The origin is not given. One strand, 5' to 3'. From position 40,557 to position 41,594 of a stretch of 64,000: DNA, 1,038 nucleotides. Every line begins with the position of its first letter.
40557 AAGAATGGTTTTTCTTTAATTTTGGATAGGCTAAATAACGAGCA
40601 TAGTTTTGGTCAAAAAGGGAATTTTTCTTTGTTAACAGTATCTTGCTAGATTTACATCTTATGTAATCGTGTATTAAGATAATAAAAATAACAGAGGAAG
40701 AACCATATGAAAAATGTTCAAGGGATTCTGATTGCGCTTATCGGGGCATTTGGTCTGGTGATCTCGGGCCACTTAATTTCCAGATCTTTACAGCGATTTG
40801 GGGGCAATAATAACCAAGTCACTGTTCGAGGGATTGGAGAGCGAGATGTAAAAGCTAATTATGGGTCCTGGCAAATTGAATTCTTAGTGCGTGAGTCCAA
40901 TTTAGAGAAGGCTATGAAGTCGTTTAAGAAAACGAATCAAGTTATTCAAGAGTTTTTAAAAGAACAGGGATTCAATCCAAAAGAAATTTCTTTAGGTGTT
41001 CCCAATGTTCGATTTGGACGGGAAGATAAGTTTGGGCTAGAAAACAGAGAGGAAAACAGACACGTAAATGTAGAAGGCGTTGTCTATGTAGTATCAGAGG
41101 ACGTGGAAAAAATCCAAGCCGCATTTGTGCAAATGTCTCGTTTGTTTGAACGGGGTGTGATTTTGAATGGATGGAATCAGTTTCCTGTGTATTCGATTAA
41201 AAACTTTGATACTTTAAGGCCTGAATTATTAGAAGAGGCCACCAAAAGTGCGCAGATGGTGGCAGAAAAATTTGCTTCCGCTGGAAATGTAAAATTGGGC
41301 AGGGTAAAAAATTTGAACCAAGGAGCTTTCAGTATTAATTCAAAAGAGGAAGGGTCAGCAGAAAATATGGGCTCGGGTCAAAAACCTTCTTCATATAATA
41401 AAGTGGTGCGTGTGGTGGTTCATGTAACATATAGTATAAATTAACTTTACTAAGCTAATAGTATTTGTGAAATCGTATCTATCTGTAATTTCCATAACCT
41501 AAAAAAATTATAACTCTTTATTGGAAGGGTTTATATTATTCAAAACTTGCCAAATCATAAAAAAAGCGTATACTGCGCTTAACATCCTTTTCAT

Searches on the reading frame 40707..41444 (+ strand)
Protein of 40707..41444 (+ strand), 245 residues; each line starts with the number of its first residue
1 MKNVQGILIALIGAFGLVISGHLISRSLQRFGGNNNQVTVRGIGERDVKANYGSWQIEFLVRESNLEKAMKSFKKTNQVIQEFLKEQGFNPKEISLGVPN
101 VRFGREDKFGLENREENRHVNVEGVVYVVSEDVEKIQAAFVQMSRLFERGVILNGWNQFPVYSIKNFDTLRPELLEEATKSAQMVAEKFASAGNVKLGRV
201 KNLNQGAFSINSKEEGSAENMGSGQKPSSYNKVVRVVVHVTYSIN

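Call 41: search_protein_families(library=pfam, proteins=[window:40707-41444:+], max_evalue=0.001)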
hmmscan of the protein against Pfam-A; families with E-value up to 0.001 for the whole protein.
window:40707-41444:+ (245 aa): 1 family
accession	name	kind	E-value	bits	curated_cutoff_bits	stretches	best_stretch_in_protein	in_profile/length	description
PF04402.19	SIMPL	-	8.1e-16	59.3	25.2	1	38-242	1-205/205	Protein of unknown function (DUF541)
